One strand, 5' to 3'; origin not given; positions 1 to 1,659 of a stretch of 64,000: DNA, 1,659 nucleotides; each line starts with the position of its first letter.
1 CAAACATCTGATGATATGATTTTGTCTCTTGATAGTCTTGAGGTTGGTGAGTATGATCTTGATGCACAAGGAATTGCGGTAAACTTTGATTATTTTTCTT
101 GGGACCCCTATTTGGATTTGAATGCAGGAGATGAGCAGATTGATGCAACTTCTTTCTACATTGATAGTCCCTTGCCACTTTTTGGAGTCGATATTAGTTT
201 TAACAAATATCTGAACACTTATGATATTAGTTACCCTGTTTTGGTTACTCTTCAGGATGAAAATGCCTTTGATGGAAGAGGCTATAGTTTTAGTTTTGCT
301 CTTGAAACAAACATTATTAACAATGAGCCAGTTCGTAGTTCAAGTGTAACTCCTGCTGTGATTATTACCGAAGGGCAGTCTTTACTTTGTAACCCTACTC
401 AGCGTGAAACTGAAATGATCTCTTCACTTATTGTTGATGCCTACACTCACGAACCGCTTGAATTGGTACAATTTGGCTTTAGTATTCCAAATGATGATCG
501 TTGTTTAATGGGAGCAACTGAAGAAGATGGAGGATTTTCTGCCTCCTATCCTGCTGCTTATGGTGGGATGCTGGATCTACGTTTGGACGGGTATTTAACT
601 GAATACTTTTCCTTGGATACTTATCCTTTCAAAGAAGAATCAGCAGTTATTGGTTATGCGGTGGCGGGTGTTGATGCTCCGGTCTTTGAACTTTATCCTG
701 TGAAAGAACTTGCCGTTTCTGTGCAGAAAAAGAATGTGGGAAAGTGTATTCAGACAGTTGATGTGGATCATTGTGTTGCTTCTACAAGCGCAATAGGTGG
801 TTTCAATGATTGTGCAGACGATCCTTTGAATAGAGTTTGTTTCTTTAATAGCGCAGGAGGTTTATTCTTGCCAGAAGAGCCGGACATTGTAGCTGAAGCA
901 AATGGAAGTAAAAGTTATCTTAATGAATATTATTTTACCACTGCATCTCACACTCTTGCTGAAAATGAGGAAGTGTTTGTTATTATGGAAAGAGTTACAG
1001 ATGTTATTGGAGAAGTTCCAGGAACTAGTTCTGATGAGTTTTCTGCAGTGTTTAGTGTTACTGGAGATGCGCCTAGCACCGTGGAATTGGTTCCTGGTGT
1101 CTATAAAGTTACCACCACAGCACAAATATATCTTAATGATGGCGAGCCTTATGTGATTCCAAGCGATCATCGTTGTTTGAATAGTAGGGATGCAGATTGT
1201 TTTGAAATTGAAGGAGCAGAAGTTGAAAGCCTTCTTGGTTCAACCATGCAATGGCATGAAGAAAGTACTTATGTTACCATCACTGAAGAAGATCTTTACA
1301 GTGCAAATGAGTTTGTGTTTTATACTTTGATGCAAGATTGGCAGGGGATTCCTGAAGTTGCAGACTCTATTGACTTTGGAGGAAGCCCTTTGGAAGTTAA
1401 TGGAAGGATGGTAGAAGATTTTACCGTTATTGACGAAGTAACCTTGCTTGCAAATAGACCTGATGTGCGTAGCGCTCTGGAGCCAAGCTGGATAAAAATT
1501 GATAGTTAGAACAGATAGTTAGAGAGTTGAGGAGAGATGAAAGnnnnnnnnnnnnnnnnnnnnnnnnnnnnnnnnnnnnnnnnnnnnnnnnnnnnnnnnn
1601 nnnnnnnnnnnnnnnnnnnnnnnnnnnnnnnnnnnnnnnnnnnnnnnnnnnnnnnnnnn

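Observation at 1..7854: Co-transcribed block of giant acidic Cys-bearing secreted proteins ending in a polytopic membrane protein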

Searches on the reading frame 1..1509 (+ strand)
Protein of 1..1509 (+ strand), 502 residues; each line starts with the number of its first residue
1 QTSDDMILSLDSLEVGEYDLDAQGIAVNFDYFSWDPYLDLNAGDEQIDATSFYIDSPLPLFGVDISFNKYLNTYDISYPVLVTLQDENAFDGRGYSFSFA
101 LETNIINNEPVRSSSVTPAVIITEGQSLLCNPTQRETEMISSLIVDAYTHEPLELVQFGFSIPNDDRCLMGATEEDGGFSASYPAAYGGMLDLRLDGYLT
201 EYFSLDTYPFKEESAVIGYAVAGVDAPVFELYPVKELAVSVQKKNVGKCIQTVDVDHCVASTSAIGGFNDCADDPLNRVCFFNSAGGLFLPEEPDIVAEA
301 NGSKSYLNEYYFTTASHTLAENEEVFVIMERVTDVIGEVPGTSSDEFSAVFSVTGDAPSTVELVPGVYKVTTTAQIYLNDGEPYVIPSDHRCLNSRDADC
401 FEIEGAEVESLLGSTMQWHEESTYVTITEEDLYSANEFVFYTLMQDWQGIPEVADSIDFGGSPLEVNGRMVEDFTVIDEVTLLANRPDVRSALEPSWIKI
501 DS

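Call 4: search_protein_families(library=pfam, proteins=[window:1-1509:+], max_evalue=1)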
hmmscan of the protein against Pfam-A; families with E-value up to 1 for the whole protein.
window:1-1509:+ (502 aa): 0 families

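Call 6: search_protein_families(library=ncbifam, proteins=[window:1-1509:+], max_evalue=0.01)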
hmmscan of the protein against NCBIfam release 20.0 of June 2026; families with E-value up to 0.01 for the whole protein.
window:1-1509:+ (502 aa): 0 families

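Call 35: find_homologous_proteins(query=window:1-1509:+, max_evalue=0.001)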
Query window:1-1509:+ (502 aa): 18 proteins with E <= 0.001 among 8000 candidates.
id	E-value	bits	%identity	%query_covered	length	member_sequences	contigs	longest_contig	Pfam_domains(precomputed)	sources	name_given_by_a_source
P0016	0.0e+0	1131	100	100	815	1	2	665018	-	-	-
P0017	7.8e-176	604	55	99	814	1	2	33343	-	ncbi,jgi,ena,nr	ncbi:MAG: hypothetical protein ABIG93_04225 [archaeon]|nr:hypothetical protein [Nanoarchaeota archae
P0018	9.6e-100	353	40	99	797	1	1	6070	-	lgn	-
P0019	1.2e-98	349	39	99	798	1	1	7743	-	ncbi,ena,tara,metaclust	tara:strand:+ start:2769 stop:5165 length:2397 start_codon:yes stop_codon:yes gene_type:complete|met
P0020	2.1e-95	339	37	99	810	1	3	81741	-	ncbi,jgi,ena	-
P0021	1.1e-91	326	35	99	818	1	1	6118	-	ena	-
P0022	2.0e-90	322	36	99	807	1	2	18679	-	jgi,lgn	-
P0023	4.7e-89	318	37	99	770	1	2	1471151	-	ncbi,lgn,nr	ncbi:hypothetical protein HYV86_02015 [Candidatus Woesearchaeota archaeon]|nr:hypothetical protein [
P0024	1.5e-80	290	37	94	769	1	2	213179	-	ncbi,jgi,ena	-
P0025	2.3e-78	282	35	95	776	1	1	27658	-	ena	-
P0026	2.3e-75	273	34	98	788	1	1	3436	-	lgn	-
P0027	1.3e-74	270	32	98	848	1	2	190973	-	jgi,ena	jgi:hypothetical protein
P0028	2.1e-67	246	33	96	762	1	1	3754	-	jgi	jgi:hypothetical protein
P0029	1.2e-40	158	31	94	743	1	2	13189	-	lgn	-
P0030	5.8e-32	129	28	89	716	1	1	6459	-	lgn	-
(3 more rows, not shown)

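Call 48: search_solved_structures(query=A2, max_evalue=1)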
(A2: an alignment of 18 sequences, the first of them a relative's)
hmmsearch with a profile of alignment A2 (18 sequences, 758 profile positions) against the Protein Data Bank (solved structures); distinct sequences matched with E-value up to 1: 0.

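Call 60: predict_structure(alignment_id=A2)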
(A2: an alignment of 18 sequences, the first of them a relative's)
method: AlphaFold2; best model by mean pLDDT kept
length: 815 residues; sequences in the alignment: 18
mean_pLDDT: 80.6   pTM: 0.53
mean pLDDT of the five models: 80.6, 78.2, 77.1, 76.8, 75.9
residues with pLDDT >= 90: 222; 70-90: 442; 50-70: 107; < 50: 44
segments of 3 or more residues with pLDDT < 50: 30-40, 325-332, 373-375, 429-440, 598-601
pLDDT, mean of each block of 10 residues (from residue 1): 65 82 67 44 66 89 95 94 88 92 92 80 88 75 94 90 86 90 89 87 88 91 88 85 78 73 62 91 91 83 81 76 50 66 92 76 59 52 79 95 90 90 62 38 72 90 87 70 83 86 80 82 87 75 89 92 87 62 73 67 75 86 89 89 80 64 84 89 88 79 76 79 81 89 89 92 89 86 84 86 91 64
secondary structure, 60 per line:
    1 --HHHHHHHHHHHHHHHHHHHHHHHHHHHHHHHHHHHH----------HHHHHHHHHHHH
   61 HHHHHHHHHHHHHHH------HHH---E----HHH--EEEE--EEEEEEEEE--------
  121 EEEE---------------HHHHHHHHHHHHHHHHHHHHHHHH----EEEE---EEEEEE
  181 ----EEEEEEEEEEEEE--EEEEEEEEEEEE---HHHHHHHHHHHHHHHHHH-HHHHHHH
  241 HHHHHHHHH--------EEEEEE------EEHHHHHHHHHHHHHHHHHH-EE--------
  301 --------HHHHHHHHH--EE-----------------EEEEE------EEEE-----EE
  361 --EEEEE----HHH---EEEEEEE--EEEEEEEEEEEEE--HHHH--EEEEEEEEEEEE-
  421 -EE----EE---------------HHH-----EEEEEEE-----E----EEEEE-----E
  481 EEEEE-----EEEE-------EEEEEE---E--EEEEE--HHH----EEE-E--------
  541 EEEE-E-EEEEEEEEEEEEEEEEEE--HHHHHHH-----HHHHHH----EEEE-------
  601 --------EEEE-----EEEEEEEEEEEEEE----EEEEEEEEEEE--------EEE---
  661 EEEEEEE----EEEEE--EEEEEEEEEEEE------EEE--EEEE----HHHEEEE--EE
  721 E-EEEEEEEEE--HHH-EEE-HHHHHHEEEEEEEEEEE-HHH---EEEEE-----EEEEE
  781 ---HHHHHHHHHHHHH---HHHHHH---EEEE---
elements in order (helices of 4 or more, strands of 3 or more residues): H3-38 H49-75 E98-101 E104-112 E121-124 H140-163 E168-171 E175-180 E185-197 E200-211 H215-232 H234-249 E258-263 H272-289 H309-317 E339-343 E350-353 E363-367 E378-384 E387-399 H402-405 E408-419 E453-459 E470-474 E480-485 E491-494 E502-507 E514-518 E528-530 E541-544 E548-565 H568-574 H580-585 E590-593 E609-612 E618-631 E636-646 E655-657 E661-667 E672-676 E679-690 E697-699 E702-705 E713-716 E719-721 E723-731 E738-740 H742-747 E748-758 E766-770 E776-780 H784-796 H800-805 E809-812

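Call 64: fold_search(model_id=the predicted structure, library=pdb)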
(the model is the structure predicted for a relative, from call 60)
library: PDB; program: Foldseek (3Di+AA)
matches with E <= 10: 608; with E <= 0.001: 3
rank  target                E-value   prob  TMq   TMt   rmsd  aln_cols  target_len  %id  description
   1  6fwv_A                6.7e-05  0.44  0.10  0.14  44.7       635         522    9  The Bacillus anthracis TIE protein (released 2018-08-08)
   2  10ps                  9.4e-05  0.85  0.10  0.14  32.3       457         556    9  Crystal structure of SdrD A2-A3-B1-B2 domains from Staphylococcus aureus JH1 (released 2026-02-11)
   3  9u62_E                7.6e-04  0.07  0.06  0.04  40.9       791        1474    8  AP pathways C3 convertase C3bBbP and C3 complex (released 2026-01-14)
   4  8fia_A                2.6e-03  0.85  0.10  0.05  21.0       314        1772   10  The structure of fly Teneurin self assembly (released 2023-05-03)
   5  6m3y                  4.7e-03  0.10  0.09  0.09  45.0       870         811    7  Crystal structure of pilus adhesin, SpaC from Lactobacillus rhamnosus GG - open conformation (released 2020-07-29)
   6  7bvx                  5.0e-03  0.23  0.08  0.19  18.6       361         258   10  Crystal structure of C-terminal fragment of pilus adhesin SpaC from Lactobacillus rhamnosus GG-Iodide soaked (released 2020-07-29)
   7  6m48_A                5.6e-03  0.11  0.08  0.09  40.4       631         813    8  Crystal structure of pilus adhesin, SpaC from Lactobacillus rhamnosus GG - P21212 form (released 2020-07-29)
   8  5f0j_B                5.9e-03  0.06  0.06  0.11  21.8       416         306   10  Structure of retromer VPS26-VPS35 subunits bound to SNX3 (released 2016-12-07)
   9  8r50_A                6.3e-03  0.33  0.08  0.04  27.1       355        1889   12  Mouse teneurin-3 compact dimer - A1B1 isoform (released 2024-05-08)
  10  8r54_A                6.6e-03  0.47  0.09  0.04  25.1       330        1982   12  Mouse teneurin-3 non-compact subunit - A0B0 isoform (released 2024-05-08)
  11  8bdw_A                7.0e-03  1.00  0.08  0.52   5.0        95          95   16  Crystal structure of CnaB2 domain from Lactobacillus plantarum (released 2023-02-22)
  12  4p0d                  9.2e-03  0.41  0.07  0.12  20.5       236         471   11  The T6 backbone pilin of serotype M6 Streptococcus pyogenes has a modular three-domain structure decorated with variable (released 2014-08-27)
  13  9h68_B                1.1e-02  0.96  0.08  0.14  16.0       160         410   10  Crystal Structure of the spore gernation lytic transglycosylase SleC from Clostridioides difficile in its zymogenic fo (released 2025-02-12)
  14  5hts_E                1.4e-02  0.51  0.11  0.26  13.9       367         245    9  Crystal structure of shaft pilin spaA from Lactobacillus rhamnosus GG - D295N mutant (released 2016-07-20)
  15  8ywa_H                1.5e-02  0.06  0.06  0.11  28.8       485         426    8  The structure of IgE receptor binding to IgE (released 2024-11-06)
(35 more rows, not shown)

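Call 74: fold_search(model_id=the predicted structure, library=viral)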
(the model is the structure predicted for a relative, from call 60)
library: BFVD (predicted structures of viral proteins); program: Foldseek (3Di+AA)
matches with E <= 10: 469; with E <= 0.001: 12
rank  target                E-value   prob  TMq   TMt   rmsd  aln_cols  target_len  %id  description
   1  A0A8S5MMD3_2          1.5e-06  0.96  0.10  0.08  39.2       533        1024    9  Baseplate J like protein [Siphoviridae sp. ctxc31]
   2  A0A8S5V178            3.0e-06  0.84  0.09  0.06  40.9       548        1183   10  Baseplate J like protein [Siphoviridae sp. ct3r22]
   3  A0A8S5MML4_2          3.9e-06  0.96  0.10  0.10  37.3       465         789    9  Cell wall surface anchor family domain protein [Siphoviridae sp. ctxc31]
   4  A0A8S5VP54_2          1.1e-05  0.96  0.12  0.07  33.1       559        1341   10  (no name in the UniProt tables at hand)
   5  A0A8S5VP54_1          1.8e-05  0.85  0.09  0.06  33.8       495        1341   11  (no name in the UniProt tables at hand)
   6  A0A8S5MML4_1          2.9e-05  0.95  0.10  0.10  24.3       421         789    8  Cell wall surface anchor family domain protein [Siphoviridae sp. ctxc31]
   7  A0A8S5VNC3            5.9e-05  0.85  0.10  0.10  28.7       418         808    9  (no name in the UniProt tables at hand)
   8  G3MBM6                7.8e-05  0.96  0.10  0.20  26.4       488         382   10  Gp160 [Bacillus phage G]
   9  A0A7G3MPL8            4.6e-04  0.93  0.09  0.23  19.3       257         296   13  (no name in the UniProt tables at hand)
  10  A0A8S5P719            6.0e-04  0.35  0.10  0.08  40.0       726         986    8  Baseplate wedge protein (Fragment) [Herelleviridae sp. cttEB8]
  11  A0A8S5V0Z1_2          6.7e-04  0.63  0.10  0.09  24.6       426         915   12  Putative membrane protein [Siphoviridae sp. ct3r22]
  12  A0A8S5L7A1            9.9e-04  0.13  0.08  0.07  45.1       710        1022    8  Structural protein [CrAss-like virus sp. ctt4r3]
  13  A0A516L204            1.7e-03  0.15  0.07  0.06  49.2       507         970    7  (no name in the UniProt tables at hand)
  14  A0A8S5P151            3.5e-03  0.90  0.10  0.18  21.0       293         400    8  Putative transglutaminase-family protein [Siphoviridae sp. ctEqU3]
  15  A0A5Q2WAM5            8.1e-03  1.00  0.09  0.47  11.4       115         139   17  (no name in the UniProt tables at hand)
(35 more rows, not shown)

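Call 90: search_protein_families(library=pfam, alignment_id=A2, max_evalue=0.1)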
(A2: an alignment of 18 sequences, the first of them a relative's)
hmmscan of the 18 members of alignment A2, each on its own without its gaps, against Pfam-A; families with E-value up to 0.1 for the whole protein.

A. member 1, P0016 (815 aa): 0 families

B. families by the number of members that match (of 18 scanned): 6 families
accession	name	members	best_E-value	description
PF14660.12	DUF4458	1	0.0013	Domain of unknown function (DUF4458)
PF07687.19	M20_dimer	1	0.0033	Peptidase dimerisation domain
PF25005.1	PSF2_N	1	0.014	PSF2 N-terminal domain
PF08506.16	Cse1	1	0.038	Cse1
PF24018.1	DUF7331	1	0.041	Family of unknown function (DUF7331)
PF16967.11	TcfC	1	0.054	E-set like domain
